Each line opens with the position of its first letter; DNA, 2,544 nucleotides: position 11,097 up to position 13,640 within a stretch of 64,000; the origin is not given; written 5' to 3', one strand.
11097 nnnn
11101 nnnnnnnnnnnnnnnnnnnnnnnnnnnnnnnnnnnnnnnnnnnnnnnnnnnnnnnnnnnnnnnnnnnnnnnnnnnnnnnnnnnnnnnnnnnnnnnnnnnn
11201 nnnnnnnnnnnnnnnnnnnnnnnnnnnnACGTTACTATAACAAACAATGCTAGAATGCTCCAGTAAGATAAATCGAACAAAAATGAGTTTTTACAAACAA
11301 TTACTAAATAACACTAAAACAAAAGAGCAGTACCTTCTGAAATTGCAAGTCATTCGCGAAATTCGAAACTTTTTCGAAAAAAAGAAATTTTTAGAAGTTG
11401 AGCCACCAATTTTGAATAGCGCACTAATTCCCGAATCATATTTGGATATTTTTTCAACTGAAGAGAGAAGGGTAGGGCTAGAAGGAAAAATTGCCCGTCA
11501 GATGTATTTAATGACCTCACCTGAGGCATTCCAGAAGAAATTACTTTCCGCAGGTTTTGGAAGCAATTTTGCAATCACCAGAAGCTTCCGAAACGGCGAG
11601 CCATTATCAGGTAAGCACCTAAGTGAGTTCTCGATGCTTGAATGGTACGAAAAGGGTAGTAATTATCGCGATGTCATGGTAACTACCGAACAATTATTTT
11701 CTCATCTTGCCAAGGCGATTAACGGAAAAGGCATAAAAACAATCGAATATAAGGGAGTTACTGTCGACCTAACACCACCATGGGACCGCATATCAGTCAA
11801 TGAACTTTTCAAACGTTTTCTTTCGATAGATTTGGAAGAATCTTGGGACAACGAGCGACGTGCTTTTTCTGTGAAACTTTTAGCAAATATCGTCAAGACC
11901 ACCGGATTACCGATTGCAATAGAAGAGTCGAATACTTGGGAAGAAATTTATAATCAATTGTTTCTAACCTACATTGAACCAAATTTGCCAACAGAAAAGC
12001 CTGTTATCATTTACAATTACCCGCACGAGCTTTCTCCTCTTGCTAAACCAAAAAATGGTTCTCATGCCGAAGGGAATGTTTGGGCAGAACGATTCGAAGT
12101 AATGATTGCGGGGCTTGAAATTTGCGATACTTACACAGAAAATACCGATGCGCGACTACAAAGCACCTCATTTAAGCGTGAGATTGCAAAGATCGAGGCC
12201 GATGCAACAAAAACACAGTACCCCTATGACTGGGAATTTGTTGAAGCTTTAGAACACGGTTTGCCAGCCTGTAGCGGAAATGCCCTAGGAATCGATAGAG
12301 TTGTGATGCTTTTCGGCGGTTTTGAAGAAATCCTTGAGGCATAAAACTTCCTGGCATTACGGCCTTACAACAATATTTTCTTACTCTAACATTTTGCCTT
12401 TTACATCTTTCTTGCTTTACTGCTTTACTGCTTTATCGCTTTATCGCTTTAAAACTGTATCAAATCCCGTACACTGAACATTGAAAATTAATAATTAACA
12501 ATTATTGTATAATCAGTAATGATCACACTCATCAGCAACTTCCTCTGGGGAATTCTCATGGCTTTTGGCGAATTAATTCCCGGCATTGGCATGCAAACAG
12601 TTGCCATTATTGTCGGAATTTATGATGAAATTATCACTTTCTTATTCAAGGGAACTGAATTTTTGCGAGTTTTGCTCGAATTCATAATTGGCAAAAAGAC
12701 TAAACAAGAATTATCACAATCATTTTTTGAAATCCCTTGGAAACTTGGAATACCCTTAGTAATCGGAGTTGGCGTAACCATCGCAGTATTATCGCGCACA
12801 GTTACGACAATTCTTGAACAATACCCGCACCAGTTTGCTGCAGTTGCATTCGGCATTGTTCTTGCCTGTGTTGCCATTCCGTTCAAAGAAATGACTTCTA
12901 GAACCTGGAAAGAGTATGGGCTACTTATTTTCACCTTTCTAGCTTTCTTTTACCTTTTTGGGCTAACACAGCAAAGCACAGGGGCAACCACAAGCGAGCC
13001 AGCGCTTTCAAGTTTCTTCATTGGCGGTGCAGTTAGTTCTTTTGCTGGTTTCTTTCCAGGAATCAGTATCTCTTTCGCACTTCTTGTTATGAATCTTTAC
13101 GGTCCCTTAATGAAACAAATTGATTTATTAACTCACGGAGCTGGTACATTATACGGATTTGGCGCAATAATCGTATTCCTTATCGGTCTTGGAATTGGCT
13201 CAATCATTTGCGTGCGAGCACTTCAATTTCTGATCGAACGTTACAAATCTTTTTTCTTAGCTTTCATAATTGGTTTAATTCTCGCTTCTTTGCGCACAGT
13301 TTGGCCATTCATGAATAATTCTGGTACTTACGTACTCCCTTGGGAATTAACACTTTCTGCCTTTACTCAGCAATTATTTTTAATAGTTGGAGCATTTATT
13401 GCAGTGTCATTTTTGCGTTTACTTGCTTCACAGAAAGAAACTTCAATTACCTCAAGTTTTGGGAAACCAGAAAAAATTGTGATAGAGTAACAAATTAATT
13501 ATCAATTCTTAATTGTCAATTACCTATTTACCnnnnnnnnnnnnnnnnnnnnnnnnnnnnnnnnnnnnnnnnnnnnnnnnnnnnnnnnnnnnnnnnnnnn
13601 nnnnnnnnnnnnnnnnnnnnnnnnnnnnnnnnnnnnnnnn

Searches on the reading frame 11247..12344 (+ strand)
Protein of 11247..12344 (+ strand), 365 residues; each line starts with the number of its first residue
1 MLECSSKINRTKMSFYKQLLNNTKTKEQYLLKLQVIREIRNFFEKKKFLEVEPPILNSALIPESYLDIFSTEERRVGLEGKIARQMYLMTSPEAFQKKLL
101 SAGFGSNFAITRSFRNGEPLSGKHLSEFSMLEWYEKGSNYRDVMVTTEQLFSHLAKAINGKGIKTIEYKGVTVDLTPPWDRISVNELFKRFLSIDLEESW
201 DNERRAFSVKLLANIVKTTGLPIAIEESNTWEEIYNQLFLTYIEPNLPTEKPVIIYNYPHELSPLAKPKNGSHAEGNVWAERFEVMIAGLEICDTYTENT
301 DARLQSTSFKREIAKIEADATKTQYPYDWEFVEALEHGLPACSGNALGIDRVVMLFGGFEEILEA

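Call 3: search_protein_families(library=pfam, proteins=[window:11247-12344:+], max_evalue=1)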
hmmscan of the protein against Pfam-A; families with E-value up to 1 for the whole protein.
window:11247-12344:+ (365 aa): 1 family
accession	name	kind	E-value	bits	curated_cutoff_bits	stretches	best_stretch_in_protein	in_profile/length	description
PF00152.25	tRNA-synt_2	-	6e-52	177.1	25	1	19-364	13-300/308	tRNA synthetases class II (D, K and N)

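Call 4: search_protein_families(library=ncbifam, proteins=[window:11247-12344:+], max_evalue=1)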
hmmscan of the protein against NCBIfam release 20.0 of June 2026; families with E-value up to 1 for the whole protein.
window:11247-12344:+ (365 aa): 17 families
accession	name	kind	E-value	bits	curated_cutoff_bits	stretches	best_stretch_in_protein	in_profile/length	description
TIGR00462.1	genX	equivalog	4.4e-78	262.8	286.9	1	34-362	6-298/304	EF-P lysine aminoacylase EpmA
NF006828.0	PRK09350.1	equivalog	2.3e-69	234.2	264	1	23-363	10-315/325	elongation factor P--(R)-beta-lysine ligase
NF001756.1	PRK00484.1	subfamily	3.1e-65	220.7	468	1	16-362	156-476/488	lysine--tRNA ligase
TIGR00499.1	lysS_bact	equivalog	1.9e-62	211.5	427.6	1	16-362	159-483/496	lysine--tRNA ligase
NF009101.0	PRK12445.1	subfamily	7.7e-42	143.5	1026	1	16-358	171-488/505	lysine--tRNA ligase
NF002821.0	PRK02983.1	equivalog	1.2e-38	132.8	742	1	16-358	765-1086/1102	bifunctional lysylphosphatidylglycerol synthetase/lysine--tRNA ligase LysX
TIGR00459.1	aspS_bact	equivalog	3.8e-19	68.5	373.85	2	20-164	130-266/586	aspartate--tRNA ligase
NF001750.0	PRK00476.1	equivalog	1.5e-18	66.5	443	2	273-363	467-552/590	aspartate--tRNA ligase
NF003483.0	PRK05159.1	equivalog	7.8e-17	61.3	353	1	20-364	128-425/438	aspartate--tRNA(Asn) ligase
TIGR00458.1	aspS_nondisc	equivalog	2e-15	56.7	368.4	2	24-188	128-284/428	aspartate--tRNA(Asn) ligase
TIGR00457.1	asnS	equivalog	3.6e-11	42.5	342.6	1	33-363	140-441/455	asparagine--tRNA ligase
NF003037.0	PRK03932.1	equivalog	5.7e-11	42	414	1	31-364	135-438/451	asparagine--tRNA ligase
NF005052.0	PRK06462.1-1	equivalog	5.1e-09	35.7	368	1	16-202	36-219/353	asparagine synthetase A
NF009460.0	PRK12820.1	equivalog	1.3e-08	33.5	1379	1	24-132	168-268/723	bifunctional aspartyl-tRNA synthetase/aspartyl/glutamyl-tRNA amidotransferase subunit C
NF005054.0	PRK06462.1-4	equivalog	5.4e-06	25.7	309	1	12-192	8-190/318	asparagine synthetase A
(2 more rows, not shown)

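Call 61: find_related_loci(query=window:11283-12344:+, collection=genome_contigs, flank=6000)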
Query window:11283-12344:+ (353 aa) in genome_contigs; peptide patterns used: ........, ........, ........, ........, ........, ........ (x = any residue, [..] = any of these).
64 stretches matched a pattern; 15 encode a relative of the query (tblastn E <= 1e-3); 15 distinct loci.
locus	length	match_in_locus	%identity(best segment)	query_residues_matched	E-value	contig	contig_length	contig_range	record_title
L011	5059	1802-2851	72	2-351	5e-172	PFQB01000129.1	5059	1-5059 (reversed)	MAG: Candidatus Dojkabacteria bacterium CG_4_10_14_0_2_um_filter_Dojkabacteria_WS6_41_15 isolate CG_4_10_14_0_2_um_filte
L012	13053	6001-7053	68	2-353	3e-161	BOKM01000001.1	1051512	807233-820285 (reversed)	Patescibacteria group bacterium BroJett019 DNA, sequence1, whole genome shotgun sequence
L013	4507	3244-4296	68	2-353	1e-164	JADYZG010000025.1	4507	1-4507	MAG: bacterium isolate SJ560 c_000001387170, whole genome shotgun sequence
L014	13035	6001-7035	62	3-350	1e-148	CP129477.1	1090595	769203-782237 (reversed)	MAG: Candidatus Dojkabacteria bacterium isolate cMAG.19 chromosome, complete genome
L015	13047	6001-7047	66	2-352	9e-163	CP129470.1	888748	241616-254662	MAG: Candidatus Dojkabacteria bacterium isolate cMAG.26 chromosome, complete genome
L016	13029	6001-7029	40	1-353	7e-74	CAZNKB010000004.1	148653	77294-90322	MAG TPA_asm: uncultured Gammaproteobacteria bacterium isolate SRP173033_co3_60 genome assembly, contig: NODE_46_length_1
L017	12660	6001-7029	39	1-353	2e-71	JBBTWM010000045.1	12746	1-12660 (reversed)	MAG: Patescibacteria group bacterium isolate H41-bin127_1 H41_bin127_1_000000000045, whole genome shotgun sequence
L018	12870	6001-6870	32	11-350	2e-46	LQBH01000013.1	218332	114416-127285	MAG: delta proteobacterium MLS_D scaffold_2, whole genome shotgun sequence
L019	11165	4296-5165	32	11-350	9e-46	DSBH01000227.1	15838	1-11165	MAG TPA_asm: Deltaproteobacteria bacterium isolate SpSt-1168 Ga0129302_1001784, whole genome shotgun sequence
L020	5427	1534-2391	33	11-346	2e-45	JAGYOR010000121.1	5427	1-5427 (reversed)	MAG: Deltaproteobacteria bacterium isolate M55B173 121, whole genome shotgun sequence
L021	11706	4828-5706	32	27-351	1e-39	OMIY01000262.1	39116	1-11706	bacterium isolate AM_0764 genome assembly, contig: AM_0764_262, whole genome shotgun sequence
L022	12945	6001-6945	32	4-344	4e-46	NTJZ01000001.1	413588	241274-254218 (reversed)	MAG: OM182 bacterium MED-G28 OM182-clade-MED-G28-C1, whole genome shotgun sequence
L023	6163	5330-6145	30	22-300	3e-32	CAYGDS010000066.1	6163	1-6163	MAG TPA_asm: uncultured Gammaproteobacteria bacterium isolate ERP113451_co3_74 genome assembly, contig: NODE_12045_lengt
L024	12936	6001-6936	27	6-350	1e-27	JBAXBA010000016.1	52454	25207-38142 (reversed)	MAG: Pseudomonadota bacterium isolate ELA155 MAG155_16, whole genome shotgun sequence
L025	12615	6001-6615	23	8-226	8e-8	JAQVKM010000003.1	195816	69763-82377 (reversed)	MAG: Bacilli bacterium isolate STE_87 NODE_77_length_195816_cov_6.376603_Sandtown_E, whole genome shotgun sequence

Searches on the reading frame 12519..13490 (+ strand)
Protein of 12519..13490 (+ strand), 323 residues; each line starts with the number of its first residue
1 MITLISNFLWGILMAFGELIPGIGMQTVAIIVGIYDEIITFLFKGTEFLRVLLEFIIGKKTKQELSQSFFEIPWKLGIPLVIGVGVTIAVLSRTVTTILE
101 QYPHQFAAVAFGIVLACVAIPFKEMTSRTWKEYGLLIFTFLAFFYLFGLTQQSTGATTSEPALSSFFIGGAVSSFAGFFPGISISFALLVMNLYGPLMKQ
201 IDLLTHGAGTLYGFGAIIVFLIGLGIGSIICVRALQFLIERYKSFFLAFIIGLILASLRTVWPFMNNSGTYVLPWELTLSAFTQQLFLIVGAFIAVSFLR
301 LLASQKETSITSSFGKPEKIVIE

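Call 3: search_protein_families(library=pfam, proteins=[window:12519-13490:+], max_evalue=1)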
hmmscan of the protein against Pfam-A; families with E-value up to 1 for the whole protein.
window:12519-13490:+ (323 aa): 2 families
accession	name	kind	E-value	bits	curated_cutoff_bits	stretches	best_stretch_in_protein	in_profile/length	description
PF04018.18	VCA0040-like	-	4.3e-39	135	26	1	14-267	1-234/246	Undecaprenyl phosphate translocase-like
PF05421.16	DUF751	-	0.073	14.2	27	1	239-283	5-49/60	Protein of unknown function (DUF751)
